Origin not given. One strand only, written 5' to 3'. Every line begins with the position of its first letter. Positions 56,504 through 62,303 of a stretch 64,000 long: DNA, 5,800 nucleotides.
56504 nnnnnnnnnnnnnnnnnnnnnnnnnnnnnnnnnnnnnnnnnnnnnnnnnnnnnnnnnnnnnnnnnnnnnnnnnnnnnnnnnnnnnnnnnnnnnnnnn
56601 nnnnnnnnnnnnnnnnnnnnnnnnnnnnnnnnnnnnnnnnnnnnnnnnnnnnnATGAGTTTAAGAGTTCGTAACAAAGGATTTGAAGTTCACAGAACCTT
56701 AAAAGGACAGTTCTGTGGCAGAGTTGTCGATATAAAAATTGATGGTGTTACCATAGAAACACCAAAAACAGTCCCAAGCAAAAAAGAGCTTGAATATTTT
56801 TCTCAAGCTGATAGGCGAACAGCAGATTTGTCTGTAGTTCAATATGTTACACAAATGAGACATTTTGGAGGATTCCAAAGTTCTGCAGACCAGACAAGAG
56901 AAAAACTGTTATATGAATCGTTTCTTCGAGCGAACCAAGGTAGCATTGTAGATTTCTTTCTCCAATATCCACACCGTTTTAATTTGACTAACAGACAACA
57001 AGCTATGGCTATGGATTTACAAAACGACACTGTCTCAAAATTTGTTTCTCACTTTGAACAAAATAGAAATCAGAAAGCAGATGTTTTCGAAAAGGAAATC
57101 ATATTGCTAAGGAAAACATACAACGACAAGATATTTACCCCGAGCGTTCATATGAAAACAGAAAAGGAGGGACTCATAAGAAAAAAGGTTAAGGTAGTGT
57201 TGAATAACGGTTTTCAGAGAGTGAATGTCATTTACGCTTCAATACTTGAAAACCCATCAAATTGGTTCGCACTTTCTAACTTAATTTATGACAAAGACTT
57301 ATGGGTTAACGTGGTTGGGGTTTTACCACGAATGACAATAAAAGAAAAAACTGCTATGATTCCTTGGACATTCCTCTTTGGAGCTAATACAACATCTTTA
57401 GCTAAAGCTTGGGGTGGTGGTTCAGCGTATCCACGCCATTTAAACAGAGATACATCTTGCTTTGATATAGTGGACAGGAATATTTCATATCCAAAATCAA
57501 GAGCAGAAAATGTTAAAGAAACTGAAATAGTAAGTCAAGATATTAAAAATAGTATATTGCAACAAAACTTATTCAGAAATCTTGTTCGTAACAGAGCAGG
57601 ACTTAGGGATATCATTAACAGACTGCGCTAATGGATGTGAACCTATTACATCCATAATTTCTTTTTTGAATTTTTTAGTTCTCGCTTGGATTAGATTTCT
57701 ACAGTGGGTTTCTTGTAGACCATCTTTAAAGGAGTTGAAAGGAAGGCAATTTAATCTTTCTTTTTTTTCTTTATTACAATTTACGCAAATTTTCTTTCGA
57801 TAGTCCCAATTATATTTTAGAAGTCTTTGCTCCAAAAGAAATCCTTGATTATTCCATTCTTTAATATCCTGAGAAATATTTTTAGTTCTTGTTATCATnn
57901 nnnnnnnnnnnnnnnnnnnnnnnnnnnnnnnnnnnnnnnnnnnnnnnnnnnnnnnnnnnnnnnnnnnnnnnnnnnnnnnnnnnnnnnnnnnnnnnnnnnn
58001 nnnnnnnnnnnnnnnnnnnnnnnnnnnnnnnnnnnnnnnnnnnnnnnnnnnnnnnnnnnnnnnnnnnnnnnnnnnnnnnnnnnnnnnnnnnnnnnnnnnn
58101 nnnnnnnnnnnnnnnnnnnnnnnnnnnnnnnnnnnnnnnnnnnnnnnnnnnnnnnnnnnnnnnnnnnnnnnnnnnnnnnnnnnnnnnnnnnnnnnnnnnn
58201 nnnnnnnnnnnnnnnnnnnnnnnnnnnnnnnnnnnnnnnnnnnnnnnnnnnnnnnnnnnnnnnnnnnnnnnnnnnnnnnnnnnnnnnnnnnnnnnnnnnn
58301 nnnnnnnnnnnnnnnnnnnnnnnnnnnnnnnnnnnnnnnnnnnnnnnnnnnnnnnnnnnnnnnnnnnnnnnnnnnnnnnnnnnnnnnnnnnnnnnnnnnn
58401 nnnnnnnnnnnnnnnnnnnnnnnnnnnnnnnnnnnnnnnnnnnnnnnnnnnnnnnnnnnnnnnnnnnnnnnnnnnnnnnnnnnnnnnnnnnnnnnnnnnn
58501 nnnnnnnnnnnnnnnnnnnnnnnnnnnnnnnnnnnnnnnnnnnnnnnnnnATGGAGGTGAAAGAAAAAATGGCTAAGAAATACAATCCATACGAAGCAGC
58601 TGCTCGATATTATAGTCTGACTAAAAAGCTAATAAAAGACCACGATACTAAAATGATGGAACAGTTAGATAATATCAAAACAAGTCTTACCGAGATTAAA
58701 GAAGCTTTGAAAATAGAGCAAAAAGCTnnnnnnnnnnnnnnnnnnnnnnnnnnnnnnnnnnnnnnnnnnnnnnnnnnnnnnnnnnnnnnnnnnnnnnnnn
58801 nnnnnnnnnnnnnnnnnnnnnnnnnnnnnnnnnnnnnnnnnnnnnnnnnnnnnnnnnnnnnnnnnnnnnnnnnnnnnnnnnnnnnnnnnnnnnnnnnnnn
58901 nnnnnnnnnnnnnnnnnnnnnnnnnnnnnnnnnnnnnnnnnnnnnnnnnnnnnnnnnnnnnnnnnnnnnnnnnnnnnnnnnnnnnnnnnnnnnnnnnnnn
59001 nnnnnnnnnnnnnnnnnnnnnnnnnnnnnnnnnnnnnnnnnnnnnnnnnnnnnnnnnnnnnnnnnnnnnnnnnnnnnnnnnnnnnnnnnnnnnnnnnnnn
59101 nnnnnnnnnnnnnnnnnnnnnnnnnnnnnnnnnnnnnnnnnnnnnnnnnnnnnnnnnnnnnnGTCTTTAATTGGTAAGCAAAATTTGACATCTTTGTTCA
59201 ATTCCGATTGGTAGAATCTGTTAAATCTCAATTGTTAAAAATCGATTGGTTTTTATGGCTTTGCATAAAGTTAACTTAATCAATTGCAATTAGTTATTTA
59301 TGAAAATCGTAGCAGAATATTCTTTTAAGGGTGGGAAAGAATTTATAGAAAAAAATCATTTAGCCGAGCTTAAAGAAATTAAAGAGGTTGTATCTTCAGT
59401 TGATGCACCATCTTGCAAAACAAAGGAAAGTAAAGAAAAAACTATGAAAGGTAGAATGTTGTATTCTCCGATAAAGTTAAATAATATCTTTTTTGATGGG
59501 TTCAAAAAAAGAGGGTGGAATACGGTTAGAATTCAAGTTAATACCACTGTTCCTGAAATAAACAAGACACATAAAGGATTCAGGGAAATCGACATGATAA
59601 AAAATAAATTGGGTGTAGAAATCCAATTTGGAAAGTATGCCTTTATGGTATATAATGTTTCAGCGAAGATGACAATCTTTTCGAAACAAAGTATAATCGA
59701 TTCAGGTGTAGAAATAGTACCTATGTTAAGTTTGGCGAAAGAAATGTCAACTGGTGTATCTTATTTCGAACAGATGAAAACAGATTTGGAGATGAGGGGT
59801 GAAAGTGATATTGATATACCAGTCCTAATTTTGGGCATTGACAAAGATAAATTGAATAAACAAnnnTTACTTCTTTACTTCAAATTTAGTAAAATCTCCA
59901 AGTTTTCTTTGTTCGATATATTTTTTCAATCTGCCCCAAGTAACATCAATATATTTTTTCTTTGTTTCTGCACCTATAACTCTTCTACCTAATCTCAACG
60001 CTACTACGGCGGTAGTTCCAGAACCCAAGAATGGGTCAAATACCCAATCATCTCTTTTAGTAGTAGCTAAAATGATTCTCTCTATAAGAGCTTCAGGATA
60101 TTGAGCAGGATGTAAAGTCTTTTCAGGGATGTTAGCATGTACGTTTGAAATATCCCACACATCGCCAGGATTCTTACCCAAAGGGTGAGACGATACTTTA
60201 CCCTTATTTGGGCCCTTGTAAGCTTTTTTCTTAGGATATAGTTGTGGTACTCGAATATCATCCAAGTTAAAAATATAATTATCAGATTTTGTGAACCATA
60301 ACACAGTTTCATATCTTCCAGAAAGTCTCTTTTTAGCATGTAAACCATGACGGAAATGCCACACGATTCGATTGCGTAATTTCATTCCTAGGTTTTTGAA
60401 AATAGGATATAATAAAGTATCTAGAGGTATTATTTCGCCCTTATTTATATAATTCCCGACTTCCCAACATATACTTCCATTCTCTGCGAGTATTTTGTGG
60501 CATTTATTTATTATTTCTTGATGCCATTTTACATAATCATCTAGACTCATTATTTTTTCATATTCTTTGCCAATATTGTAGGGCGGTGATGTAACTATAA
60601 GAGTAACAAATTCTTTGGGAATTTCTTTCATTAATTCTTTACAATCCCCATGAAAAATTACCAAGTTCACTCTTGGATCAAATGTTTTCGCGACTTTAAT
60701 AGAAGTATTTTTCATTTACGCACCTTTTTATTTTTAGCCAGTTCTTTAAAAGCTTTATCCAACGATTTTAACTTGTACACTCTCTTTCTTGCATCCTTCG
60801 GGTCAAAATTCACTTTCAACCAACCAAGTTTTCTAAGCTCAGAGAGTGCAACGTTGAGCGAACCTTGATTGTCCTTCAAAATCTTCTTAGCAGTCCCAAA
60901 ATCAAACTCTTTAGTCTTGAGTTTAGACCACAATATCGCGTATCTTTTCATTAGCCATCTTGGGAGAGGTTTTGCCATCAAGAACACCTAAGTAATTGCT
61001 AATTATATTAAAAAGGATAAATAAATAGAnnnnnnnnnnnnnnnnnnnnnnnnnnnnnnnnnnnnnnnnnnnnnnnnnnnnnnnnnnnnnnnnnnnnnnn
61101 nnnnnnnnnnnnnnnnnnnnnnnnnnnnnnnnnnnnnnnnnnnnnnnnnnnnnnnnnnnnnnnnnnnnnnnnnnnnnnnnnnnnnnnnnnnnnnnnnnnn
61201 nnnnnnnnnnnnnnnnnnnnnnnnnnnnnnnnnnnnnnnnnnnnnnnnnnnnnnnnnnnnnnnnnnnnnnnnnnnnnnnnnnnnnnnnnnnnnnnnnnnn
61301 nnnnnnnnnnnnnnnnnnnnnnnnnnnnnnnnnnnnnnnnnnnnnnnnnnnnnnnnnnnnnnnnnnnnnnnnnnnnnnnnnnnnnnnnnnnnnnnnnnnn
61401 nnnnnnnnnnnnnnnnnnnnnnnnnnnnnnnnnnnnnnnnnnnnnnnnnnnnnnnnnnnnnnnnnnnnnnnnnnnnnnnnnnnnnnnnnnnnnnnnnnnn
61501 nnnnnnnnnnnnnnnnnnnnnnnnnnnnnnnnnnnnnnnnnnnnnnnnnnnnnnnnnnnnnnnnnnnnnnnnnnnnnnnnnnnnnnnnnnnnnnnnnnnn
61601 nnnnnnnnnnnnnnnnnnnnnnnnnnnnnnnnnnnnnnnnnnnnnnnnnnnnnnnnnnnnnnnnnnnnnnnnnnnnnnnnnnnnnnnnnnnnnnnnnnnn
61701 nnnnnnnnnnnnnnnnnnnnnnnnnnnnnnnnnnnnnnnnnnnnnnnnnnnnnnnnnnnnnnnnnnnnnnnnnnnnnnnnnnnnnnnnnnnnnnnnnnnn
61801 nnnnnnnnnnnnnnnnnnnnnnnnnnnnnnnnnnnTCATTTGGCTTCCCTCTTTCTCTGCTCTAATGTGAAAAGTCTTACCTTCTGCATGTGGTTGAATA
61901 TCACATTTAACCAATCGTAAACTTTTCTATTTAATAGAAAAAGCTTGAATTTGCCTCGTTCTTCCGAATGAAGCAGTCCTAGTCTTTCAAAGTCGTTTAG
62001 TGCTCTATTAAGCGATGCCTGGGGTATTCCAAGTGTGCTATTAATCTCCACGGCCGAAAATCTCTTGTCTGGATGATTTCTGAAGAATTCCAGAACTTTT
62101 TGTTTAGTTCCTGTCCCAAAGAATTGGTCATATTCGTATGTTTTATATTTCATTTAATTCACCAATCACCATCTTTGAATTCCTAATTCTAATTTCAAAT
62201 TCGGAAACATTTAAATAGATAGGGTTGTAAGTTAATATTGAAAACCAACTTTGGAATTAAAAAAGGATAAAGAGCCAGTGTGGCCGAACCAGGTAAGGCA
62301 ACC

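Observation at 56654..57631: TGT/DpdA-like protein with altered catalytic positions inside a repeat-bounded cassette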

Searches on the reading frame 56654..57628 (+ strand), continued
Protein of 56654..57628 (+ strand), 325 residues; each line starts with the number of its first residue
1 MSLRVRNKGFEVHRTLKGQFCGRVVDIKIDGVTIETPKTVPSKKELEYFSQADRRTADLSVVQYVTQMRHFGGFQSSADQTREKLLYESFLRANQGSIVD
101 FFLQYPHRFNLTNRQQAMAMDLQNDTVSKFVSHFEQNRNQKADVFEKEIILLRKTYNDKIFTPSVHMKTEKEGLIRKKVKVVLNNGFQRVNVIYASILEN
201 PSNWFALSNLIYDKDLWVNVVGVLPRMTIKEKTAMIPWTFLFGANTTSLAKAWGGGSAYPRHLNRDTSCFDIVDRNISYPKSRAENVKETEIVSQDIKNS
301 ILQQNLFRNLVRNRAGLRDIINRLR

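Call 106: search_protein_families(library=padloc, proteins=[L004:9033-9416:+, P0050, P0005, P0038], max_evalue=0.1)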
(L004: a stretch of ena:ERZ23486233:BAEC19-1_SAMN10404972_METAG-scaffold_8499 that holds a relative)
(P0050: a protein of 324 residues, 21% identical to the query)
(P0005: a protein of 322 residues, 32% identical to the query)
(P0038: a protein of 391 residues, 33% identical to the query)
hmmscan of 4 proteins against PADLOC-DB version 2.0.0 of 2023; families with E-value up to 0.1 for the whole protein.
L004:9033-9416:+ (127 aa): 0 families

P0050 (324 aa): 1 family
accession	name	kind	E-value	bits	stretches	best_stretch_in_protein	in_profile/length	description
PDLC02568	DrmA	-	0.0083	12.8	1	66-143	515-592/611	DrmA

P0005 (322 aa): 0 families

P0038 (391 aa): 0 families

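Call 112: search_protein_families(library=phrogs, proteins=[L004:9033-9416:+, L003:4302-4628:+, L016:3983-4405:+, P0050, P0005, P0038, P0020, P0045], max_evalue=0.01)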
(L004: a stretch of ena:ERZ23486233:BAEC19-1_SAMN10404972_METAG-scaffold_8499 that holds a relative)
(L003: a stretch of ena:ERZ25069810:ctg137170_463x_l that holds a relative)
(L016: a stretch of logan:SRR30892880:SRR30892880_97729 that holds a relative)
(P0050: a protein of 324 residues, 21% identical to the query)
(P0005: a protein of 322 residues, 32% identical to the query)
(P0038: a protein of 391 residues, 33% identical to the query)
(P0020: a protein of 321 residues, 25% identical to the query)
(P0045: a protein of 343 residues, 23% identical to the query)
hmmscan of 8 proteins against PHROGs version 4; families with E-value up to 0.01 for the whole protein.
L004:9033-9416:+ (127 aa): 0 families

L003:4302-4628:+ (108 aa): 0 families

L016:3983-4405:+ (140 aa): 0 families

P0050 (324 aa): 0 families

P0005 (322 aa): 0 families

P0038 (391 aa): 1 family
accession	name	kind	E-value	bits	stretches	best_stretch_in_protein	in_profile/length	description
phrog_12355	-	unknown function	0.00099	20.2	0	282-327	7-50/77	-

P0020 (321 aa): 0 families

P0045 (343 aa): 0 families

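Call 113: search_protein_families(library=ncbifam, proteins=[L004:9033-9416:+, L003:4302-4628:+, L016:3983-4405:+, P0050, P0005, P0038, P0020, P0045], max_evalue=0.01)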
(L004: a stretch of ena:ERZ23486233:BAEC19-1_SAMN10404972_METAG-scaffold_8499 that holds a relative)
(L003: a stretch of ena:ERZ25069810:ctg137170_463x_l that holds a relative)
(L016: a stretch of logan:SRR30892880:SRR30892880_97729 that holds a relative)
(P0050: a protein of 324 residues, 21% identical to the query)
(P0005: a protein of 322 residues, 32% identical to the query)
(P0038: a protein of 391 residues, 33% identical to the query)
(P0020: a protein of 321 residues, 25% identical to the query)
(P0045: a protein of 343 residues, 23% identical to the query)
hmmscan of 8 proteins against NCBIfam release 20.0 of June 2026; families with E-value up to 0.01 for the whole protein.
L004:9033-9416:+ (127 aa): 0 families

L003:4302-4628:+ (108 aa): 0 families

L016:3983-4405:+ (140 aa): 0 families

P0050 (324 aa): 0 families

P0005 (322 aa): 0 families

P0038 (391 aa): 0 families

P0020 (321 aa): 0 families

P0045 (343 aa): 1 family
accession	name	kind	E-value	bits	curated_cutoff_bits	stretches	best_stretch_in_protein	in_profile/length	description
NF002647.0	PRK02318.1-3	equivalog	0.00011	21.6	357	1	97-192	270-360/384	mannitol-1-phosphate 5-dehydrogenase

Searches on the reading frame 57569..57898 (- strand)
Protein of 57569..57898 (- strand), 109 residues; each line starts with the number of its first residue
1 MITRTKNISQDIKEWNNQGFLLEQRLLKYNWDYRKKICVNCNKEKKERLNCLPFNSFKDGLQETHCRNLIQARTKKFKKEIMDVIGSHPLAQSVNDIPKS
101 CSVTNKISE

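Call 19: search_protein_families(library=pfam, proteins=[window:57569-57898:-], max_evalue=0.01)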
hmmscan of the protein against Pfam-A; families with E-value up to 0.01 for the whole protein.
window:57569-57898:- (109 aa): 1 family
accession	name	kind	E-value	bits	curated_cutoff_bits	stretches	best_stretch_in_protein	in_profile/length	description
PF05051.18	COX17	-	0.00013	22.6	24.9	1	35-72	3-35/47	Cytochrome C oxidase copper chaperone (COX17)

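Call 70: list_cluster_members(proteins=[P0001, P0050, P0052, P0056, P0059, P0002, window:57569-57895:-])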
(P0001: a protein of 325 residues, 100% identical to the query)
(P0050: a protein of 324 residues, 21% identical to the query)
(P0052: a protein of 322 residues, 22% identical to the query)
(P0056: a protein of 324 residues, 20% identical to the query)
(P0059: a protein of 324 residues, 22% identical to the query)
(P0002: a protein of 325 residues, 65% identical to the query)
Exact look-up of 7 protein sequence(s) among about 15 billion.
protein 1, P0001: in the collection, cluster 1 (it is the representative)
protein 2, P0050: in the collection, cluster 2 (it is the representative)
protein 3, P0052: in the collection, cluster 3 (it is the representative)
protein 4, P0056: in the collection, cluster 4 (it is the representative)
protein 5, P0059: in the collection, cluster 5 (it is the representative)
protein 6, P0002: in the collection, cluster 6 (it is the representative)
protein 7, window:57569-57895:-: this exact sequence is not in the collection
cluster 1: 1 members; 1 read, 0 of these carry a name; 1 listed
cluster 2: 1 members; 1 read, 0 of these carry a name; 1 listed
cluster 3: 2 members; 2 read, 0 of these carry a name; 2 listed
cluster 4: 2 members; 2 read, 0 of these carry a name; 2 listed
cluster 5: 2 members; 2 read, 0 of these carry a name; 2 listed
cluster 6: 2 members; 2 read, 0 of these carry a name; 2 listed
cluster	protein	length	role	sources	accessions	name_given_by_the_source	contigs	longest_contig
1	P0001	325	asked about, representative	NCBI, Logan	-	-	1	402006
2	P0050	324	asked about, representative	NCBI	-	-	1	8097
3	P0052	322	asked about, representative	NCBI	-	-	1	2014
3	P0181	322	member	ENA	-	-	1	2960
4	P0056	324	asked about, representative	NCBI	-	-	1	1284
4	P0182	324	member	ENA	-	-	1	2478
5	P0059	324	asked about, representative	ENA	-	-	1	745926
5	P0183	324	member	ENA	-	-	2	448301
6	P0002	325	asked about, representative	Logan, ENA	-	-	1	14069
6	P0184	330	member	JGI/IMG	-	-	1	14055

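Call 72: search_solved_structures(query=A6, max_evalue=10, show_alignments=1)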
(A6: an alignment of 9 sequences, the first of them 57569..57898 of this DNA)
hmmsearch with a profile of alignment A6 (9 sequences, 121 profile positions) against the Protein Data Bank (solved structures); distinct sequences matched with E-value up to 10: 6.
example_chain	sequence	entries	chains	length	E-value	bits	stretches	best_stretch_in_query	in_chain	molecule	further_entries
8fmw_P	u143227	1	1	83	0.25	14.4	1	10-38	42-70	30S ribosomal protein S16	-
6hiv_Da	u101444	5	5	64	0.32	14.1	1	85-111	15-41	ms74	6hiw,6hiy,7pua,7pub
2exf_A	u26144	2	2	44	2.2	11.4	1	46-65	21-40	Nucleocapsid protein* (NC*) | HIV-1 nucleocapsid protein NCp7(12-55)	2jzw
1bj6_A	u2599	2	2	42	2.6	11.2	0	46-65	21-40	NUCLEOCAPSID PROTEIN 7 | GAG POLYPROTEIN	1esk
2l4l_A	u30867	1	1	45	3.2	10.8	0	46-65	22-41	HIV-1 nucleocapsid protein NCp7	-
5i1r_A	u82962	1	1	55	4.8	10.3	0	46-65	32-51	Nucleocapsid protein p7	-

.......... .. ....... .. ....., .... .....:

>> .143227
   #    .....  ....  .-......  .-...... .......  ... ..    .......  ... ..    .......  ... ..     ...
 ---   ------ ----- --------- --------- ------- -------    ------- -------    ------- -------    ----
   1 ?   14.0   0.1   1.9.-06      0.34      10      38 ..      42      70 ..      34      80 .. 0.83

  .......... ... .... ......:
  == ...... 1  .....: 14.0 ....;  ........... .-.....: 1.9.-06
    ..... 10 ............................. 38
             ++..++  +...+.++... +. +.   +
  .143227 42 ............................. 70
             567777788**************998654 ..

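Call 73: search_protein_families(library=pfam, alignment_id=A6, max_evalue=0.1)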
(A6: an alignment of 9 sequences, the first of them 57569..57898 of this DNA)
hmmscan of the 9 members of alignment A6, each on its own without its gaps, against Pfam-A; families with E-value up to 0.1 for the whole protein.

A. member 1, window:57569-57898:- (109 aa): 1 family
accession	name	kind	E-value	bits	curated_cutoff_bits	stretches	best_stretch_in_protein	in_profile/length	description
PF05051.18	COX17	-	0.00013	22.6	24.9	1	35-72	3-35/47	Cytochrome C oxidase copper chaperone (COX17)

B. families by the number of members that match (of 9 scanned): 6 families
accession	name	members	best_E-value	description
PF05051.18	COX17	3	0.00013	Cytochrome C oxidase copper chaperone (COX17)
PF19008.5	DUF5737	1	0.0023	Family of unknown function (DUF5737)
PF15523.11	Ntox16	1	0.011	Novel toxin 16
PF16254.10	DUF4910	1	0.015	Domain of unknown function (DUF4910)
PF06092.17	DUF943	1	0.021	Enterobacterial putative membrane protein (DUF943)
PF18881.5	DUF5646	1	0.027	Family of unknown function (DUF5646)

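Call 106: search_protein_families(library=padloc, proteins=[window:57569-57898:-], max_evalue=0.1)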
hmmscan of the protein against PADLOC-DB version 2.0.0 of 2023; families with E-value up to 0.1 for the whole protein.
window:57569-57898:- (109 aa): 0 families

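Call 112: search_protein_families(library=phrogs, proteins=[window:57569-57898:-], max_evalue=0.01)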
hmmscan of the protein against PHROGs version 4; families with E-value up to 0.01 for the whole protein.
window:57569-57898:- (109 aa): 0 families

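Call 113: search_protein_families(library=ncbifam, proteins=[window:57569-57898:-], max_evalue=0.01)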
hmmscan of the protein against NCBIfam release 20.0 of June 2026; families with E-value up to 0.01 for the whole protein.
window:57569-57898:- (109 aa): 0 families

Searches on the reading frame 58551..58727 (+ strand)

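Call 105: search_protein_families(library=pfam, proteins=[window:58551-58727:+], max_evalue=0.1)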
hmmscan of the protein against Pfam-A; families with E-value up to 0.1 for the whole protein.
window:58551-58727:+ (59 aa): 2 families
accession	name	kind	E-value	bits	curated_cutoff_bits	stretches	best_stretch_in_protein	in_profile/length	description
PF14904.11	FAM86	-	0.028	14.9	23.5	1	5-49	52-94/94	Family of unknown function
PF05073.17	Baculo_p24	-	0.037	14.4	21.3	1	19-56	85-126/160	Baculovirus P24 capsid protein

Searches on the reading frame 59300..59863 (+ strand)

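Call 19: search_protein_families(library=pfam, proteins=[window:59300-59863:+], max_evalue=0.01)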
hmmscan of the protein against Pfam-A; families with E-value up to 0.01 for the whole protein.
window:59300-59863:+ (188 aa): 1 family
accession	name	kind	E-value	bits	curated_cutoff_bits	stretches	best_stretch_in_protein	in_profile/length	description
PF09195.17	Endonuc-BglII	-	8.3e-24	84.6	26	1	12-181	2-163/163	Restriction endonuclease BglII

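Call 106: search_protein_families(library=padloc, proteins=[window:59300-59863:+], max_evalue=0.1)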
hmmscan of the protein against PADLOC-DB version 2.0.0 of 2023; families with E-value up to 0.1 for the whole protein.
window:59300-59863:+ (188 aa): 2 families
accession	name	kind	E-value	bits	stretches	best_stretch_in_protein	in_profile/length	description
PDLC03442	REase_II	-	1.3e-37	127.5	2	91-180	112-201/203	Type II restriction enzyme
PDLC03428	REase_II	-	1.6e-05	22.8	1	25-183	21-173/223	Type II restriction enzyme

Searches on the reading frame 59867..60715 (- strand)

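Call 19: search_protein_families(library=pfam, proteins=[window:59867-60715:-], max_evalue=0.01)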
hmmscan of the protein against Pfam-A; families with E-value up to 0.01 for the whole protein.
window:59867-60715:- (282 aa): 2 families
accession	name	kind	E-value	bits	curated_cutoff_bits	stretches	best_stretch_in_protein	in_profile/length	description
PF01555.25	N6_N4_Mtase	-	2.3e-60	204.7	26.7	1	37-258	1-218/221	DNA methylase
PF01170.24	UPF0020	-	0.0008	19.6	22.3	0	216-256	23-63/197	RMKL-like, methyltransferase domain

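Call 106: search_protein_families(library=padloc, proteins=[window:59867-60715:-], max_evalue=0.1)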
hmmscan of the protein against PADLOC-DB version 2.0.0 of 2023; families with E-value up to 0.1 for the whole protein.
window:59867-60715:- (282 aa): 75 families (the best 25 are shown)
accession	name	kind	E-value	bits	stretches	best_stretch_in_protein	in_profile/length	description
PDLC03230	MTase_II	-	4e-90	300.7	1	19-262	37-281/360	Type II methyltransferase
PDLC03299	MTase_II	-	3.9e-83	277.3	1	11-265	9-262/296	Type II methyltransferase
PDLC03371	MTase_II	-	3.6e-53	178.8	1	18-267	11-256/260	Type II methyltransferase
PDLC03353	MTase_II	-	6.6e-49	164.8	1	18-269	10-256/260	Type II methyltransferase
PDLC03387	MTase_II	-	5.7e-44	148.4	2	105-268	134-280/289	Type II methyltransferase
PDLC03350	MTase_II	-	4.7e-39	132.6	1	20-271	59-303/312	Type II methyltransferase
PDLC03320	MTase_II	-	8.5e-39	131.4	1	17-269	32-280/289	Type II methyltransferase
PDLC03327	MTase_II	-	5.5e-36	122.4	1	23-251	45-272/319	Type II methyltransferase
PDLC03216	MTase_II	-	2e-33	113.9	2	199-270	191-262/364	Type II methyltransferase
PDLC03300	MTase_II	-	1.3e-32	111.1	2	58-268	83-281/302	Type II methyltransferase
PDLC03738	oMTase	-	7e-32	108.6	3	199-266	201-268/376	orphan methyltransferase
PDLC03714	oMTase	-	1.5e-26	91.4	1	20-270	6-264/279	orphan methyltransferase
PDLC03295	MTase_II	-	2.9e-26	90.6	2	20-119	6-104/292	Type II methyltransferase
PDLC03339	MTase_II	-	3.9e-26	89.7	1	20-268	6-276/399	Type II methyltransferase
PDLC03238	MTase_II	-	1.6e-25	88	1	20-265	126-365/428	Type II methyltransferase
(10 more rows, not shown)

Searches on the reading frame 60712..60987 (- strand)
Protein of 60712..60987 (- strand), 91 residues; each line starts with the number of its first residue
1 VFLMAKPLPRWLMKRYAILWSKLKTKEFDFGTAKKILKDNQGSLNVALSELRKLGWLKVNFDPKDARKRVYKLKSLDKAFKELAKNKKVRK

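Call 19: search_protein_families(library=pfam, proteins=[window:60712-60987:-], max_evalue=0.01)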
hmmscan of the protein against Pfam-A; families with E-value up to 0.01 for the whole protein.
window:60712-60987:- (91 aa): 1 family
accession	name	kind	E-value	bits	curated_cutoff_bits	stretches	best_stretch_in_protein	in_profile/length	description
PF23526.1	AprA_N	-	0.0012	19.5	27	1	23-58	31-66/67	AprA N-terminal domain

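Call 105: search_protein_families(library=pfam, proteins=[window:60712-60987:-], max_evalue=0.1)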
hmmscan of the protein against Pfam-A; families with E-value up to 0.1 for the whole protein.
window:60712-60987:- (91 aa): 2 families
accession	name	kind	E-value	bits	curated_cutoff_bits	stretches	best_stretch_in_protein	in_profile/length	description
PF23526.1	AprA_N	-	0.0012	19.5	27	1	23-58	31-66/67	AprA N-terminal domain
PF13601.12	HTH_34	-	0.01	16.4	27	1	15-66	2-53/80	Winged helix DNA-binding domain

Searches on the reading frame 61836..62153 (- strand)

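Call 19: search_protein_families(library=pfam, proteins=[window:61836-62153:-], max_evalue=0.01)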
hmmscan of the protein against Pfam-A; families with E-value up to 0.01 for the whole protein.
window:61836-62153:- (105 aa): 5 families
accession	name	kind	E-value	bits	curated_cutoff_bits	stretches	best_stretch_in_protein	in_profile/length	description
PF12802.13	MarR_2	-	3.2e-06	27.6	27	1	20-64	10-53/61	MarR family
PF02295.23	z-alpha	-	0.00022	21.7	21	1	16-65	5-55/67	Adenosine deaminase z-alpha domain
PF09339.16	HTH_IclR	-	0.0039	17.4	22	1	20-63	8-50/52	IclR helix-turn-helix domain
PF01978.25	TrmB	-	0.0044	17.3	25.6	1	32-68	23-59/68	Sugar-specific transcriptional regulator TrmB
PF13545.12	HTH_Crp_2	-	0.0045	17.3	27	1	36-75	27-63/70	Crp-like helix-turn-helix domain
